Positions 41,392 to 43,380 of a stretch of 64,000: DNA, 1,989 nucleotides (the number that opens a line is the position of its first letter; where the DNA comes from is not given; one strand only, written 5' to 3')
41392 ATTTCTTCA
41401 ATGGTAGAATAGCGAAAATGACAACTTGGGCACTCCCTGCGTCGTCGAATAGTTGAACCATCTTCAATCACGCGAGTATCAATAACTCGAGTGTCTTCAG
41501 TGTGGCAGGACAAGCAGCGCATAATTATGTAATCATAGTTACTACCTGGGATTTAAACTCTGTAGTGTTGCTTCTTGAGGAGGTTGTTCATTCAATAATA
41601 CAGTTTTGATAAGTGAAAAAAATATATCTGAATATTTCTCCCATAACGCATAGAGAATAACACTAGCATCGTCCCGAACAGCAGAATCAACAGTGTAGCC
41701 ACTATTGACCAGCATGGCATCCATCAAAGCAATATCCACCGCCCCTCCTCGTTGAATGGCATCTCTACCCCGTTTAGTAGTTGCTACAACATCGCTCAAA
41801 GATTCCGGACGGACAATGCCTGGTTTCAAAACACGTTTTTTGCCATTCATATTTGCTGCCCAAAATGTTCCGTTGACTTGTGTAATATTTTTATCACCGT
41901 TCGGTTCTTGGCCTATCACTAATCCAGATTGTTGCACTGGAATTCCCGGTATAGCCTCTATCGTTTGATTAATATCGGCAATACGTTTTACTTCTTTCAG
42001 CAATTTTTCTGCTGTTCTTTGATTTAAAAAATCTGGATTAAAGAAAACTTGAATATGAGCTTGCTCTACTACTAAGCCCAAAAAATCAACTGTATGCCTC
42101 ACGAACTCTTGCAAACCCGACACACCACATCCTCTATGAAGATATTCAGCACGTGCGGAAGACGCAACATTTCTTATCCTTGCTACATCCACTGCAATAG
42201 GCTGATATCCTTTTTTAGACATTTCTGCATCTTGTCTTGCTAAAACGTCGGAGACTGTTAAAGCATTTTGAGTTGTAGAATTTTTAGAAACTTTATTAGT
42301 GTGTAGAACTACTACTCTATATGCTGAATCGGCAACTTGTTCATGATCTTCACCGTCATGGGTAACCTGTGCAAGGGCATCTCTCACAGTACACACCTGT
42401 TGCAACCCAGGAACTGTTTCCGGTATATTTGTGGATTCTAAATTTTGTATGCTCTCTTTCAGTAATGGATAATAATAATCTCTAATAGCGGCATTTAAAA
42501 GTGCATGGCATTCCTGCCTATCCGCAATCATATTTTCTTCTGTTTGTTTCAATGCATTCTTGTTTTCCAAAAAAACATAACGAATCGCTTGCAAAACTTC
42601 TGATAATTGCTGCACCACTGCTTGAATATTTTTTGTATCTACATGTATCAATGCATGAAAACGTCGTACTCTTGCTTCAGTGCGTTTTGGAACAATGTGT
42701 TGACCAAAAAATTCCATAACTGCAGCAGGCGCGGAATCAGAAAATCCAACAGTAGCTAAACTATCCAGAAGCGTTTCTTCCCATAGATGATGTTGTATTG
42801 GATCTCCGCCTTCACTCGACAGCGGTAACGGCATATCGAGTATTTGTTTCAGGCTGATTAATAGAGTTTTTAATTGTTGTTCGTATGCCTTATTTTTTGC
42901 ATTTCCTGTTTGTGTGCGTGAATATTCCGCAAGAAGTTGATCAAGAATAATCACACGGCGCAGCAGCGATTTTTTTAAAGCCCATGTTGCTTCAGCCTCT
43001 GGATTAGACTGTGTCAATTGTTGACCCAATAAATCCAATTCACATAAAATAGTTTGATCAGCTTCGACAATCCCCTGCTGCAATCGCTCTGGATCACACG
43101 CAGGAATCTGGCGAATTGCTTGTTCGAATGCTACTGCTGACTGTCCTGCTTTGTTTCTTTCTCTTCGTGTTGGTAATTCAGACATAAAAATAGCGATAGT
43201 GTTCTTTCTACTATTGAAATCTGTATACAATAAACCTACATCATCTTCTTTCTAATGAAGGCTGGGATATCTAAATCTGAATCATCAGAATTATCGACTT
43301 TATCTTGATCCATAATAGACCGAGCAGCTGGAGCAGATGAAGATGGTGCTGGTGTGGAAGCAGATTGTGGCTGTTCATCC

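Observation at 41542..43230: Unrecognisable 562-aa cytoplasmic protein between nrdR and ftsZ, with AT-rich patches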

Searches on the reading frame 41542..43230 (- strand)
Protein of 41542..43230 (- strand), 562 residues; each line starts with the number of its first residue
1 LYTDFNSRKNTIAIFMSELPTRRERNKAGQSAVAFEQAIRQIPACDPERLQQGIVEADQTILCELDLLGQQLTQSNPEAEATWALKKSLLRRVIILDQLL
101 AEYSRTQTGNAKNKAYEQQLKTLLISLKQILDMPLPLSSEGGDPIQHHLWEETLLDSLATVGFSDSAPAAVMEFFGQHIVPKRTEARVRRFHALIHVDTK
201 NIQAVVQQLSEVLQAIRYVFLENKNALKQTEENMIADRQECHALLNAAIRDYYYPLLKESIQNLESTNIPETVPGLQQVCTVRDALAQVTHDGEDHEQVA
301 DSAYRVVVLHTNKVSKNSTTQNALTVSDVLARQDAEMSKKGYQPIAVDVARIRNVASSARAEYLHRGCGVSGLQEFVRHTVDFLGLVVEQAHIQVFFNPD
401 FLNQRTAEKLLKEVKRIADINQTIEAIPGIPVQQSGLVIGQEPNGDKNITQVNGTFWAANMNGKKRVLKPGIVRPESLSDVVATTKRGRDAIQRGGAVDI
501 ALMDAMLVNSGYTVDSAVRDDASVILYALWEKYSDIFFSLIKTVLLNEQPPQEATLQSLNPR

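Call 5: search_protein_families(library=pfam, proteins=[window:41542-43230:-], max_evalue=0.01)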
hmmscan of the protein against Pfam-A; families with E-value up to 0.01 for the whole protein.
window:41542-43230:- (562 aa): 0 families

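Call 6: search_protein_families(library=ncbifam, proteins=[window:41542-43230:-], max_evalue=0.01)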
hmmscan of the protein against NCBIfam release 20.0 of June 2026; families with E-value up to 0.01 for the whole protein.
window:41542-43230:- (562 aa): 0 families

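Call 7: find_homologous_proteins(query=window:41542-43185:-)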
Query window:41542-43185:- (547 aa): 1 proteins with E <= 0.001 among 8000 candidates.
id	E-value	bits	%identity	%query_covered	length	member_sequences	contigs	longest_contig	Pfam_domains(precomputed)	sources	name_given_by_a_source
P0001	0.0e+0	1206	100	100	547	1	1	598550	-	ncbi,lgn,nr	ncbi:MAG: hypothetical protein HYV32_05545 [Candidatus Kerfeldbacteria bacterium]|nr:hypothetical pr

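Call 16: search_protein_families(library=phrogs, proteins=[window:41542-43185:-], max_evalue=1)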
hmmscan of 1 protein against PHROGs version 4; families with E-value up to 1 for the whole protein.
window:41542-43185:- (547 aa): 0 families

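Call 17: search_protein_families(library=padloc, proteins=[window:41542-43185:-], max_evalue=1)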
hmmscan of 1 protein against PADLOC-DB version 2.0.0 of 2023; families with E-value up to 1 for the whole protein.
window:41542-43185:- (547 aa): 0 families

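Call 18: search_solved_structures(query=window:41542-43185:-, max_evalue=10)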
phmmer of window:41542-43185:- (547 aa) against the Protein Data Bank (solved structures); distinct sequences matched with E-value up to 10: 0.

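Call 19: predict_structure(protein=window:41542-43185:-)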
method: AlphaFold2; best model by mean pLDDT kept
length: 547 residues; sequences in the alignment: 1
mean_pLDDT: 36.4   pTM: 0.23
mean pLDDT of the five models: 36.4, 35.2, 33.5, 31.0, 30.5
residues with pLDDT >= 90: 0; 70-90: 0; 50-70: 32; < 50: 515
segments of 3 or more residues with pLDDT < 50: 1-74, 118-547
pLDDT, mean of each block of 10 residues (from residue 1): 36 36 36 39 41 45 47 49 54 51 53 50 39 41 35 34 32 31 33 38 36 36 35 38 40 36 36 33 31 26 26 31 32 29 29 32 35 30 32 38 32 27 28 30 27 26 35 40 40 36 37 42 43 43 34
secondary structure, 60 per line:
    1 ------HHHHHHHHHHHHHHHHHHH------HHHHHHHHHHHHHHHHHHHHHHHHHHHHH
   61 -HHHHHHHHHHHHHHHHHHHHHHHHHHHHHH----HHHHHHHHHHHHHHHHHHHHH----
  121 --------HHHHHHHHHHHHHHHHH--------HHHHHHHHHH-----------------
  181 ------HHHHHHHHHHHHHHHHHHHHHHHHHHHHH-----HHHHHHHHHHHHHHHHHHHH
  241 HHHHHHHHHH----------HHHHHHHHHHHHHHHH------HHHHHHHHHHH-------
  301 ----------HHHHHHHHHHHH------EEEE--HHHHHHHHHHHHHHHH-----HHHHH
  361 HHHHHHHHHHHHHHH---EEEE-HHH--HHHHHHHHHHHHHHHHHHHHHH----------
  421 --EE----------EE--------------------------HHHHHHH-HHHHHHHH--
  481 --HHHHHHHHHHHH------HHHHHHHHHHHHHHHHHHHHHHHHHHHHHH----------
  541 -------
elements in order: H7-25 H32-60 H62-91 H96-116 H129-145 H154-163 H187-215 H221-250 H261-276 H283-293 H311-322 E329-332 H335-350 H356-375 E379-382 H389-410 H463-469 H471-478 H483-494 H501-530

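Call 20: search_protein_representatives(protein=window:41542-43185:-)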
Query: 547 residues. Proteins with E-value up to 0.001 (for the whole library): 1; up to 1e-10: 1; up to 1e-30: 1. The best 1 are listed.
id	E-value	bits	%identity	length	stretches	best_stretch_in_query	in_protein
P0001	0.0e+00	1205.5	100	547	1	1-547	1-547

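Call 24: find_related_loci(query=window:41542-43185:-, collection=viral_contigs, flank=5000)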
Query window:41542-43185:- (547 aa) in viral_contigs; peptide patterns used: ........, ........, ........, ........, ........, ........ (x = any residue, [..] = any of these).
8 stretches matched a pattern, but none encodes a relative of the query by tblastn (E <= 1e-3).

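Call 29: find_related_loci(query=window:41542-43185:-, collection=metagenome_contigs, flank=8000)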
Query window:41542-43185:- (547 aa) in metagenome_contigs; peptide patterns used: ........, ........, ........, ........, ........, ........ (x = any residue, [..] = any of these).
126 stretches matched a pattern, but none encodes a relative of the query by tblastn (E <= 1e-3).

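Call 35: search_protein_families(library=pfam, proteins=[window:41542-43185:-], max_evalue=10)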
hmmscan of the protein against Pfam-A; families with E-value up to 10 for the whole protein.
window:41542-43185:- (547 aa): 1 family
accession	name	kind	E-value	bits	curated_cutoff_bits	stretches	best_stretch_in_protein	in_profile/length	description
PF02550.21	AcetylCoA_hydro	-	0.073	13.5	24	1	287-380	82-161/198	Acetyl-CoA hydrolase/transferase N-terminal domain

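Call 47: search_dna_similar(query=window:41542-43185:-, collection=phages, mode=protein, max_evalue=1)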
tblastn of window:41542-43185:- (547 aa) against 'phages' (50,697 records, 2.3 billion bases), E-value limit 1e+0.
No match.

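Call 48: search_dna_similar(query=window:41542-43185:-, collection=plasmids, mode=protein, max_evalue=1)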
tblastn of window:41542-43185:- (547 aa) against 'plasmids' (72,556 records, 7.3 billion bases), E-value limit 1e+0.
No match.

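Call 65: fold_search(model_id=the predicted structure, library=pdb)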
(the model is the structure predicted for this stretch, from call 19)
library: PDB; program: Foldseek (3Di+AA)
matches with E <= 10: 38; with E <= 0.001: 0
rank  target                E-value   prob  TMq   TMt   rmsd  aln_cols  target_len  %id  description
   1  3s9o_C                2.4e+00  0.16  0.14  0.36  13.7       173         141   16  The Focal Adhesion Targeting (FAT) domain of the Focal Adhesion Kinase showing N-terminal interactions in cis (released 2012-06-06)
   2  6sga_F3               2.6e+00  0.05  0.13  0.10  22.2       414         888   12  Body domain of the mt-SSU assemblosome from Trypanosoma brucei (released 2019-09-18)
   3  7od1_B                2.8e+00  0.15  0.13  0.16  14.5       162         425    9  Crystal structure of RBR ubiquitin ligase ARIH2 (released 2021-09-15)
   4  9sdy_H                2.9e+00  0.18  0.13  0.18  11.4       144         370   12  Structure of RBR E2 variant binding to CUL5-RBX2 bound ARIH2 (released 2025-12-24)
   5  1ow8_B                3.6e+00  0.18  0.13  0.35   8.4       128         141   20  Paxillin LD2 motif bound to the Focal Adhesion Targeting (FAT) domain of the Focal Adhesion Kinase (released 2003-10-21)
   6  7vci_T                3.8e+00  0.03  0.12  0.09  22.2       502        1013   11  Structure of Xenopus laevis NPC nuclear ring asymmetric unit (released 2022-02-02)
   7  8at3_C                4.0e+00  0.02  0.08  0.12  52.7       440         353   13  Structure of the augmin holocomplex in open conformation (released 2022-09-28)
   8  6u94                  4.2e+00  0.16  0.10  0.14  20.4       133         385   11  Structure of RND efflux system, outer membrane lipoprotein, NodT family from Burkholderia mallei ATCC 23344 (released 2019-10-02)
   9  1ow6_B                4.2e+00  0.11  0.13  0.33  11.2       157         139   18  Paxillin LD4 motif bound to the Focal Adhesion Targeting (FAT) domain of the Focal Adhesion Kinase (released 2003-10-21)
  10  1k05_A                4.4e+00  0.14  0.13  0.35  10.5       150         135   15  Crystal structure of the Focal Adhesion Targeting Domain of Focal Adhesion Kinase (released 2002-01-30)
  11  7e1l_A                4.7e+00  0.08  0.11  0.21  14.4       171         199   13  Crystal structure of apo form PhlH (released 2022-02-02)
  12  3k9f_A                5.5e+00  0.04  0.06  0.07  18.0       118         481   19  Detailed structural insight into the quinolone-DNA cleavage complex of type IIA topoisomerases (released 2009-10-27)
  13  1k05_B                5.7e+00  0.06  0.08  0.25  16.8       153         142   16  Crystal structure of the Focal Adhesion Targeting Domain of Focal Adhesion Kinase (released 2002-01-30)
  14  7z8i_m                6.1e+00  0.02  0.12  0.11  28.3       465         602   12  The barbed end complex of dynactin bound to BICDR1 and the cytoplasmic dynein tails (A2, B1, B2) (released 2022-08-17)
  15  4imj_A                6.4e+00  0.06  0.19  0.27  18.6       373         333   13  Novel Modifications on C-terminal Domain of RNA Polymerase II can Fine-tune the Phosphatase Activity of Ssu72 (released 2013-08-07)
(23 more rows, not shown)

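Call 74: find_homologous_proteins(query=window:41542-43185:-, max_evalue=10)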
Query window:41542-43185:- (547 aa): 1 proteins with E <= 10 among 8000 candidates.
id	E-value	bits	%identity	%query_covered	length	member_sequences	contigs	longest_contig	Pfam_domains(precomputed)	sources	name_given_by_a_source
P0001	0.0e+0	1206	100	100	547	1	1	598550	-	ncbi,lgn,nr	ncbi:MAG: hypothetical protein HYV32_05545 [Candidatus Kerfeldbacteria bacterium]|nr:hypothetical pr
